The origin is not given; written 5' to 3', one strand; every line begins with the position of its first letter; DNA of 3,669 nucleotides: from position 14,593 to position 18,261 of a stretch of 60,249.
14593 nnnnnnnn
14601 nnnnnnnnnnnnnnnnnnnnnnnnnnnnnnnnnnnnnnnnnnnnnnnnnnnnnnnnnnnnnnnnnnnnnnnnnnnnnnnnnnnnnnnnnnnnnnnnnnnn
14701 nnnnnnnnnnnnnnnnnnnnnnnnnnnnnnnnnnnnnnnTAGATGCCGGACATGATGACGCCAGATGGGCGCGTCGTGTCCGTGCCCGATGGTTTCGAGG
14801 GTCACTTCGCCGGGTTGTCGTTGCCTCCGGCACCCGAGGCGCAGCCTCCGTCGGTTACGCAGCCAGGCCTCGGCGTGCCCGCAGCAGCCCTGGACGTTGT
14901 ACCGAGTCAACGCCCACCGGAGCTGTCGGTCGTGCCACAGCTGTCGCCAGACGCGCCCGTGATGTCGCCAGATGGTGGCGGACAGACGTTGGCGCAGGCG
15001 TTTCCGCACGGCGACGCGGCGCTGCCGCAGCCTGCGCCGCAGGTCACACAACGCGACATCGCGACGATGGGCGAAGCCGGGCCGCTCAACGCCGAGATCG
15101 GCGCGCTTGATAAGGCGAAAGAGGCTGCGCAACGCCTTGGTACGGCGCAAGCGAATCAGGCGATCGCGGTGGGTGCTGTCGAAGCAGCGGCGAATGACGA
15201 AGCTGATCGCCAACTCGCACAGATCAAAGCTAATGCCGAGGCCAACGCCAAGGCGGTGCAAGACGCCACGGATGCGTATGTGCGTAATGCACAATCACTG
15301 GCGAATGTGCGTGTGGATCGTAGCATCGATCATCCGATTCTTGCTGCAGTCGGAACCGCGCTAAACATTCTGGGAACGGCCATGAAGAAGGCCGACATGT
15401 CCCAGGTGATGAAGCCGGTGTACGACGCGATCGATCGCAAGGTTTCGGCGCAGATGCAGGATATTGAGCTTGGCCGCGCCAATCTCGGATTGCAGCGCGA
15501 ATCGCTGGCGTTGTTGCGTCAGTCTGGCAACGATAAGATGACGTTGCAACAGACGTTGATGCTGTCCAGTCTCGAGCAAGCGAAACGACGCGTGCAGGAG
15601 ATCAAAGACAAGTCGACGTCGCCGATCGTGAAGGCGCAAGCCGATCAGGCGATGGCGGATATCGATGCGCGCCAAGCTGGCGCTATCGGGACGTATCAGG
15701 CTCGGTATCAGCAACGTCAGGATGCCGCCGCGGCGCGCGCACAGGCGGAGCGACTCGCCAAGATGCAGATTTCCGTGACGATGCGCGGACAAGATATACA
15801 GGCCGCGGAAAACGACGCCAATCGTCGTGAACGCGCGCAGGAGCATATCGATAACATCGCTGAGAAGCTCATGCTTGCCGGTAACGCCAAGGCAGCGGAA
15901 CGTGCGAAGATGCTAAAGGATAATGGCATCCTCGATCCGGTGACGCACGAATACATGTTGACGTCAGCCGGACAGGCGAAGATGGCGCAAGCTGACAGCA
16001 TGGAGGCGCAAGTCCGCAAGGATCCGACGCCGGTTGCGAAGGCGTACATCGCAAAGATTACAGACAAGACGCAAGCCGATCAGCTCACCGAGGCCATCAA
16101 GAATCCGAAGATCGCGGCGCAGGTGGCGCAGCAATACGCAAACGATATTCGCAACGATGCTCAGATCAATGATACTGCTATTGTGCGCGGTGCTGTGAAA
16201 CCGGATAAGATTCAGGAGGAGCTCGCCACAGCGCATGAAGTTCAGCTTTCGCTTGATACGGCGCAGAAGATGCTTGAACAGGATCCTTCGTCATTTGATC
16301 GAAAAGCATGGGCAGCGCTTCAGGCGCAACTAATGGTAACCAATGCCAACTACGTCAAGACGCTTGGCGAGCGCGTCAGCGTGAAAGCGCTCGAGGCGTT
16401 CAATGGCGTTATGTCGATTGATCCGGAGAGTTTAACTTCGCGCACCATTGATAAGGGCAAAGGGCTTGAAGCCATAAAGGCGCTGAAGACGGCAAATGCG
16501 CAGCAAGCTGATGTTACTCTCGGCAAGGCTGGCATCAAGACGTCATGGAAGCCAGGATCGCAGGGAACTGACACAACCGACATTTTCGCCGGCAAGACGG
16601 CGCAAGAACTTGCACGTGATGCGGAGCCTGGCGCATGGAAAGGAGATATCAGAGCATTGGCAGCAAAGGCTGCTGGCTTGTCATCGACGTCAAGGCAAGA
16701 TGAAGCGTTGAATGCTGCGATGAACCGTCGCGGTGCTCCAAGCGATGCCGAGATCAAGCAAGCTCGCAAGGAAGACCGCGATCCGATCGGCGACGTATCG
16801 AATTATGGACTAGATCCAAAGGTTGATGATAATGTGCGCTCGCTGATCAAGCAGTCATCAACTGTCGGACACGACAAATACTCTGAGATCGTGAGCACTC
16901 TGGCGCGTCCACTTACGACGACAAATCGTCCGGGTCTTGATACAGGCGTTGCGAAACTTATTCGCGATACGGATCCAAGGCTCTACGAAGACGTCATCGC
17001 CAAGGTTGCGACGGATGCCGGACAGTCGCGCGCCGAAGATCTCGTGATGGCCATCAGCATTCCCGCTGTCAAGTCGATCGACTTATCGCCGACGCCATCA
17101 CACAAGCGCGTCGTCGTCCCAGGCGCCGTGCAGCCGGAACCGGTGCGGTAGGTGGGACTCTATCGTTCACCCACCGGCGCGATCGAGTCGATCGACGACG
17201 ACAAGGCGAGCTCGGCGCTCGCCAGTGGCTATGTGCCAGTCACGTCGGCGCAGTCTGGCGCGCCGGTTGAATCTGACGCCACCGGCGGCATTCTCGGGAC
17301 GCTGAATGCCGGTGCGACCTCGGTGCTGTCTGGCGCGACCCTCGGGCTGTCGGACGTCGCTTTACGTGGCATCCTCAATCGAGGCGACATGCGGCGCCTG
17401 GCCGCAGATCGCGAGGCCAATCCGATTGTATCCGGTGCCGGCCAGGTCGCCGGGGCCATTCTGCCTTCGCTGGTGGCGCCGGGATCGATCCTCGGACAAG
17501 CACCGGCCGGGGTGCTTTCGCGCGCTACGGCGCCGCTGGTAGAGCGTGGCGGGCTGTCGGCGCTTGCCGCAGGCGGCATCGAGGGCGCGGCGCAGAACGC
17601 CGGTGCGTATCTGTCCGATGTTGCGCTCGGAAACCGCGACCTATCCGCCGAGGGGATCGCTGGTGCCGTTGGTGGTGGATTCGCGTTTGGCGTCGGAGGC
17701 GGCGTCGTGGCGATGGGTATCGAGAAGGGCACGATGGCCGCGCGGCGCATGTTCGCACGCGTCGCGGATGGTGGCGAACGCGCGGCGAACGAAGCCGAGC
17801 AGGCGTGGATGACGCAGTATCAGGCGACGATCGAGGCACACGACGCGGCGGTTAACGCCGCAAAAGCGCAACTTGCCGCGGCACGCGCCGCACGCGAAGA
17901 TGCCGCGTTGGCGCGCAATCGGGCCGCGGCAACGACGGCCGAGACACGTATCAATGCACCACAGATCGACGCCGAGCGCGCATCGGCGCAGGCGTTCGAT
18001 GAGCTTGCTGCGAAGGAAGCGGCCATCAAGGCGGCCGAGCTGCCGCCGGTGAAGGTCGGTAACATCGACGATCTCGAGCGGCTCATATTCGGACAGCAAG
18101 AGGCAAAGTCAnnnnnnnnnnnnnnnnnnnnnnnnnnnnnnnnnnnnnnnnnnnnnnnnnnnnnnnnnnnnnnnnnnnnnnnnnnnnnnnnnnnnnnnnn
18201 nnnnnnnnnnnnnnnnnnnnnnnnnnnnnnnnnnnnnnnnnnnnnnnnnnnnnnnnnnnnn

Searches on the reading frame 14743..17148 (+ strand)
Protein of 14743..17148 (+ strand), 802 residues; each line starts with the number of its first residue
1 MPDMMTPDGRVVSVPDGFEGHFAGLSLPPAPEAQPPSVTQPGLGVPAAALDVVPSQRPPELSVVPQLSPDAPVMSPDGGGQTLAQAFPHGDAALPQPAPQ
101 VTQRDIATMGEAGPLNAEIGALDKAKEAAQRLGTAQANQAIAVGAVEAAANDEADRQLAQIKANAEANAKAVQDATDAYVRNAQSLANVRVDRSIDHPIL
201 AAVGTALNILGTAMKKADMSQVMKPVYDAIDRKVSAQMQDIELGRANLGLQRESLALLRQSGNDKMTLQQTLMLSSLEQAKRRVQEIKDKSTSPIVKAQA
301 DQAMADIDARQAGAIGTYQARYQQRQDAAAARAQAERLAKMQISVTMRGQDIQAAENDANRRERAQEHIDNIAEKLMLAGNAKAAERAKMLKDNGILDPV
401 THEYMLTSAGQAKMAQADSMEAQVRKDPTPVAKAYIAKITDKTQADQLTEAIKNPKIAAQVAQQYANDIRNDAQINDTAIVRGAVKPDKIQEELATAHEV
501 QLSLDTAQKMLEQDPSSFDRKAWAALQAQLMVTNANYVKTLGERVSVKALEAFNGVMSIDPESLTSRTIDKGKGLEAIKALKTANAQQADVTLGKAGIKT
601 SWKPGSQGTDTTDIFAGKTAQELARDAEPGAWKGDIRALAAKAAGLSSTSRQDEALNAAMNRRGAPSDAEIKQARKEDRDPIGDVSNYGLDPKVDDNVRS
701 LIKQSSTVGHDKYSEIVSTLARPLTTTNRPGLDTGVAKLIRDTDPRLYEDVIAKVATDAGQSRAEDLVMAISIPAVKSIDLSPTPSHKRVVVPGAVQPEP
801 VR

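Call 5: search_protein_families(library=pfam, proteins=[window:14743-17148:+], max_evalue=1)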
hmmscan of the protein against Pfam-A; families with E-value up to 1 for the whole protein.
window:14743-17148:+ (802 aa): 0 families

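Call 6: search_protein_families(library=phrogs, proteins=[window:14743-17148:+], max_evalue=0.01)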
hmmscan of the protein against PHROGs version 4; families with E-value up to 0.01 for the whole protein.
window:14743-17148:+ (802 aa): 0 families

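Call 91: search_solved_structures(query=window:14743-17148:+, max_evalue=1)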
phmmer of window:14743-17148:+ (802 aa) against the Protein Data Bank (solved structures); distinct sequences matched with E-value up to 1: 2.
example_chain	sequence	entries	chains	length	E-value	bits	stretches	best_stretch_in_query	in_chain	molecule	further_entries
9imu_A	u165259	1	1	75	0.83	11.3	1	751-798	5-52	Disease resistance protein RGA5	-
9ip6_A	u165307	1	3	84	0.94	11.2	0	751-798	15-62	Disease resistance protein RGA5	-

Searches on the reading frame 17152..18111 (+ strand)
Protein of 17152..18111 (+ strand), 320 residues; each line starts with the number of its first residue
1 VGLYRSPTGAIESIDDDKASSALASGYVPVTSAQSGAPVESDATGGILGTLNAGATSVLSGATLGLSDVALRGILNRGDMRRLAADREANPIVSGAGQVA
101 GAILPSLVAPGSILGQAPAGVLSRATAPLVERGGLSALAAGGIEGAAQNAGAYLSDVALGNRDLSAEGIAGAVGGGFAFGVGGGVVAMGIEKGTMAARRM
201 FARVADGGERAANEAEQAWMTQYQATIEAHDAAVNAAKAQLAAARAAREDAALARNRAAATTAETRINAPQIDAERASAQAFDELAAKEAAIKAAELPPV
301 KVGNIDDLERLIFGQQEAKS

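Call 57: search_solved_structures(query=window:17152-18111:+, max_evalue=10)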
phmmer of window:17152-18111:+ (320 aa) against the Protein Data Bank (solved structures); distinct sequences matched with E-value up to 10: 4.
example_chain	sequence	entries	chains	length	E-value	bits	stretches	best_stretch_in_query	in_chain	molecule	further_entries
8twj_A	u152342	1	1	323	0.2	14.5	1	269-317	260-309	Avirulence protein B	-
2nud_A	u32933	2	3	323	0.26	14.1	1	274-317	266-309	Avirulence B protein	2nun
8two_A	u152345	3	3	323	0.26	14.1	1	274-317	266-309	Avirulence protein B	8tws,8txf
1nh1_A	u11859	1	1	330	0.27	14.1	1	274-317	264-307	Avirulence B protein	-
